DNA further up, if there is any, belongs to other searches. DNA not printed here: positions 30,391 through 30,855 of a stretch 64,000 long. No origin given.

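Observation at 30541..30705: Unannotated 54-codon Cys/Gly-rich hydrophobic micro-ORF with its own RBS and terminator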

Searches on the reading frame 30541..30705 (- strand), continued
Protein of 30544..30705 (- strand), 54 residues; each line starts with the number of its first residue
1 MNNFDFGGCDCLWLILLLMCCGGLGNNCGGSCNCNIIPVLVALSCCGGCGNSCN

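Call 65: search_protein_families(library=ncbifam, proteins=[L021:3236-4930:+, L021:2278-3108:-, L021:5361-5930:+, L020:5363-5857:+, L020:5814-6098:+, L014:1135-1482:-, L014:2271-3074:+, L017:8597-9187:+], max_evalue=0.001)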
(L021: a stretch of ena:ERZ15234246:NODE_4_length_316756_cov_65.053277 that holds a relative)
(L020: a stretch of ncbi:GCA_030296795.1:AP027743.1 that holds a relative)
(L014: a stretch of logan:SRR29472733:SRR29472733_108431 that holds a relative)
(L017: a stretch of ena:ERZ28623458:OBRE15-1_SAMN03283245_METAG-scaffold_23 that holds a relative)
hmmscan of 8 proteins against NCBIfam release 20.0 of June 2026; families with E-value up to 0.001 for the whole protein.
L021:3236-4930:+ (564 aa): 4 families
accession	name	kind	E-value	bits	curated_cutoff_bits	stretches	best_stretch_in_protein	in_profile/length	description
NF040809.1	germ_prot_CspBA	exception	4.4e-90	302.8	1250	1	78-560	634-1097/1099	bifunctional germination protease/germinant receptor pseudoprotease CspBA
NF040808.2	CspC_non_triad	exception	7.8e-84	282.1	675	1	78-556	78-547/556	bile acid germinant receptor pseudoprotease CspC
TIGR03921.1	T7SS_mycosin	equivalog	8.1e-18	64.6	278.75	2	167-294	47-165/353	type VII secretion-associated serine protease mycosin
NF040553.1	SGO_0316_fam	subfamily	1.1e-12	46.6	1400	2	446-527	646-724/1486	SGO_0316/SGO_0317 family LPXTG-anchored serine peptidase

L021:2278-3108:- (276 aa): 9 families
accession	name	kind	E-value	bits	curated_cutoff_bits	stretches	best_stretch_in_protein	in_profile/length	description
TIGR03921.1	T7SS_mycosin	equivalog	8.1e-42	143.6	278.75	1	5-267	11-279/353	type VII secretion-associated serine protease mycosin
NF040809.1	germ_prot_CspBA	exception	2.8e-22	78.2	1250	2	154-271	396-520/1099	bifunctional germination protease/germinant receptor pseudoprotease CspBA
NF049966.1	QH_SP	equivalog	2e-17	63.3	165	1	11-254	2-213/219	subtilisin-like serine protease QhpE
NF033595.1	denti_PrtP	equivalog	4e-16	58.8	300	1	111-256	342-482/606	dentilisin complex serine proteinase subunit PrtP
NF040808.2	CspC_non_triad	exception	4e-16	58.6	675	2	153-271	420-547/556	bile acid germinant receptor pseudoprotease CspC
TIGR03895.1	protease_PatA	subfamily_domain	5.9e-13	48.4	421.05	1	47-234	1-178/606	PatA/PatG family cyanobactin maturation protease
NF040553.1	SGO_0316_fam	subfamily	6.6e-10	37.3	1400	2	43-147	356-464/1486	SGO_0316/SGO_0317 family LPXTG-anchored serine peptidase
NF051851.1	AtpSerPepEprS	equivalog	4.1e-07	28.4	1700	1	193-270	281-360/988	autotransporter serine peptidase EprS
NF042956.1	IteS_antiphage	equivalog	2.2e-06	26.2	900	1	11-232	259-508/747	S8 family anti-phage peptidase IteS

L021:5361-5930:+ (189 aa): 0 families

L020:5363-5857:+ (164 aa): 0 families

L020:5814-6098:+ (94 aa): 0 families

L014:1135-1482:- (115 aa): 0 families

L014:2271-3074:+ (267 aa): 0 families

L017:8597-9187:+ (196 aa): 0 families

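Call 72: find_encoding_contigs(protein=P0051, flank=3000, max_places=1)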
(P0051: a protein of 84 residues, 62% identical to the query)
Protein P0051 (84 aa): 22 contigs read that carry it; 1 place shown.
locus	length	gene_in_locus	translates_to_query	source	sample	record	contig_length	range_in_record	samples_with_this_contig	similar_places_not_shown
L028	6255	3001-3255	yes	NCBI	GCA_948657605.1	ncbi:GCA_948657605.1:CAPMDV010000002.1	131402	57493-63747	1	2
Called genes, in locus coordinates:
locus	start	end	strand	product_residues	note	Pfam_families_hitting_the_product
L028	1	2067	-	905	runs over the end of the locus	PF12161:HsdM_N, PF02384:N6_Mtase, PF07669:Eco57I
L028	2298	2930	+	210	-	PF00226:DnaJ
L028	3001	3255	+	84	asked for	-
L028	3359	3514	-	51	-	-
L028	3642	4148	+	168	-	-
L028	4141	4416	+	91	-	-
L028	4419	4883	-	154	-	PF03061:4HBT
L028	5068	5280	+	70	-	-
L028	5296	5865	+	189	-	PF01416:PseudoU_synth_1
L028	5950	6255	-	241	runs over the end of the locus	PF00072:Response_reg, PF04397:LytTR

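Call 73: find_encoding_contigs(protein=P0099, flank=3000, max_places=1)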
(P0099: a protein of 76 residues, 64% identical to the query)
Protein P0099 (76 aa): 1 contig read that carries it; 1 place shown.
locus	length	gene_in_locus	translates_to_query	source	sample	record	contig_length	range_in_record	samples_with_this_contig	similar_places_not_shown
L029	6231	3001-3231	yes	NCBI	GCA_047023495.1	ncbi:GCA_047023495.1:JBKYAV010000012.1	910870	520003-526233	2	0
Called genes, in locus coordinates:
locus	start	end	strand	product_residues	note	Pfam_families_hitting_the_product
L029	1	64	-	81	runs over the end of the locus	PF00886:Ribosomal_S16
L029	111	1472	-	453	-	PF02881:SRP54_N, PF06414:Zeta_toxin (weak), PF00448:SRP54, PF01656:CbiA (weak), PF02978:SRP_SPB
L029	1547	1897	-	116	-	PF04297:UPF0122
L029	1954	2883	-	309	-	PF00082:Peptidase_S8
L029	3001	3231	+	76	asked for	-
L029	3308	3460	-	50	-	-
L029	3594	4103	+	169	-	-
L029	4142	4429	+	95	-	-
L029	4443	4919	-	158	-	PF03061:4HBT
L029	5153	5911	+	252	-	PF01416:PseudoU_synth_1 (weak)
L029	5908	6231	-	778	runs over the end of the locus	PF04023:FeoA, PF01926:MMR_HSR1, PF02421:FeoB_N, PF09439:SRPRB (weak), PF17910:FeoB_Cyto, PF07670:Gate, PF07664:FeoB_C, PF07670:Gate, +1 more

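Call 74: find_encoding_contigs(protein=P0044, flank=3000, max_places=1)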
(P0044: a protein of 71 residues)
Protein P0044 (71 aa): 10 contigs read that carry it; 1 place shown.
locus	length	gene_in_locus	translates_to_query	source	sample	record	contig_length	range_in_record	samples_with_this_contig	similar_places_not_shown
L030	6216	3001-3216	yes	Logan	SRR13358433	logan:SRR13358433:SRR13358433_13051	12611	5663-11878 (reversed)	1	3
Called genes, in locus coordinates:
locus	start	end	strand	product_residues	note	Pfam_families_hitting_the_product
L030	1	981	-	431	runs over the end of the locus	PF25145:NfeD1b_N, PF01972:SDH_protease (weak), PF24961:NfeD_membrane, PF01957:NfeD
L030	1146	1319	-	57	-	PF01165:Ribosomal_S21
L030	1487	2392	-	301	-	PF01479:S4 (weak), PF00849:PseudoU_synth_2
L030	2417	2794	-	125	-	PF01022:HTH_5, PF12840:HTH_20 (weak)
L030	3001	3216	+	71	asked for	-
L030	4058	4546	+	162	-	PF01584:CheW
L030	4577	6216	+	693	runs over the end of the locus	PF02203:TarH (weak), PF12729:4HB_MCP_1, PF00672:HAMP (weak), PF18947:HAMP_2, PF00015:MCPsignal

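Call 75: find_encoding_contigs(protein=P0017, flank=3000, max_places=1)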
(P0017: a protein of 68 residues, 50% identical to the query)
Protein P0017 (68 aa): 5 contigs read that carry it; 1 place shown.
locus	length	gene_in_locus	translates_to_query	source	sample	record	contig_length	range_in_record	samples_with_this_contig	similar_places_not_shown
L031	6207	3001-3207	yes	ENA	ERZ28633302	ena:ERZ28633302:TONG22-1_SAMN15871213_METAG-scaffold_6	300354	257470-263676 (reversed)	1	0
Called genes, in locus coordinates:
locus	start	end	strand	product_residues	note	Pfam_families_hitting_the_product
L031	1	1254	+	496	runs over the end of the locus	-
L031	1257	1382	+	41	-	-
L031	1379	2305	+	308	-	PF25588:DUF7934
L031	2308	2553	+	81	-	PF10960:Holin_BhlA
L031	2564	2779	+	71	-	-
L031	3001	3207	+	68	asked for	-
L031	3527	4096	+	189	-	-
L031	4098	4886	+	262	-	PF03309:Pan_kinase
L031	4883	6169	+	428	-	PF03447:NAD_binding_3, PF00742:Homoserine_dh, PF01842:ACT, PF22629:ACT_AHAS_ss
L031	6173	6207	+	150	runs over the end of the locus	PF02502:LacAB_rpiB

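Call 76: find_encoding_contigs(protein=P0101, flank=3000, max_places=1)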
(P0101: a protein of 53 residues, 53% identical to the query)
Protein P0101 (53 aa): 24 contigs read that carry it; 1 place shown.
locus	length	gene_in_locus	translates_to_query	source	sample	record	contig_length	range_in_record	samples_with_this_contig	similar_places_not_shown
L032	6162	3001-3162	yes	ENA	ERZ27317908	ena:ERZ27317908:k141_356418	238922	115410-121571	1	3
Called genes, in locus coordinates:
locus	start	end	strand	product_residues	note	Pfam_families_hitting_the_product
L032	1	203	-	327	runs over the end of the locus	PF02517:Rce1-like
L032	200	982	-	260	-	PF00753:Lactamase_B, PF23023:Anti-Pycsar_Apyc1, PF12706:Lactamase_B_2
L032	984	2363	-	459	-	PF28494:GlyRS_ins_1 (weak), PF00587:tRNA-synt_2b, PF03129:HGTP_anticodon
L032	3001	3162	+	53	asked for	-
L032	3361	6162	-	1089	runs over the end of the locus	-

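Call 83: search_solved_structures(query=A5, max_evalue=10)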
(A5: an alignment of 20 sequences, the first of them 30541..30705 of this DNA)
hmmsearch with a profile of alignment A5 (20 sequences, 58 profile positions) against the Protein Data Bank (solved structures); distinct sequences matched with E-value up to 10: 1.
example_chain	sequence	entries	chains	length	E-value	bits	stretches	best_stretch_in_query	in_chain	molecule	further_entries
9syq_E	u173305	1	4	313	3.6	11.1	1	34-52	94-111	mRNA cleavage and polyadenylation specificity factor complex subunit pta1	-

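Call 85: search_protein_families(library=pfam, proteins=[L020:5363-5857:+, L020:5814-6098:+, L021:5361-5930:+, L029:3308-3460:-, L028:3359-3514:-, L029:3594-4103:+, L029:4142-4429:+, L029:1954-2883:-, L031:3527-4096:+, L014:2271-3074:+], max_evalue=0.01)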
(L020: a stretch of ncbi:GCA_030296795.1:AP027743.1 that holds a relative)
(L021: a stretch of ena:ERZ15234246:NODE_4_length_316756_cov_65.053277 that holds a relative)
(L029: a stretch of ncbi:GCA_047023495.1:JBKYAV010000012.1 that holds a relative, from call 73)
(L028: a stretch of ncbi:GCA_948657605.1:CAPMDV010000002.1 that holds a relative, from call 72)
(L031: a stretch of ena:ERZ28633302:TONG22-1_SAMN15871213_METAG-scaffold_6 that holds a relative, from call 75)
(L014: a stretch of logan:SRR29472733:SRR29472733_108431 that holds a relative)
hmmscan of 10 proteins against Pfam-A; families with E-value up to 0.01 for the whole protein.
L020:5363-5857:+ (164 aa): 1 family
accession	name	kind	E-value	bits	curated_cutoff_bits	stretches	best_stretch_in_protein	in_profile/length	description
PF11965.13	DUF3479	-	0.00027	21.6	27.4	1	60-139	52-130/159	Domain of unknown function (DUF3479)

L020:5814-6098:+ (94 aa): 0 families

L021:5361-5930:+ (189 aa): 0 families

L029:3308-3460:- (50 aa): 0 families

L028:3359-3514:- (51 aa): 0 families

L029:3594-4103:+ (169 aa): 0 families

L029:4142-4429:+ (95 aa): 0 families

L029:1954-2883:- (309 aa): 1 family
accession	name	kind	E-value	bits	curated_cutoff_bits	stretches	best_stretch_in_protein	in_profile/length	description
PF00082.27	Peptidase_S8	-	3.9e-50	171.2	21.8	1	22-285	1-273/288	Subtilase family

L031:3527-4096:+ (189 aa): 0 families

L014:2271-3074:+ (267 aa): 0 families
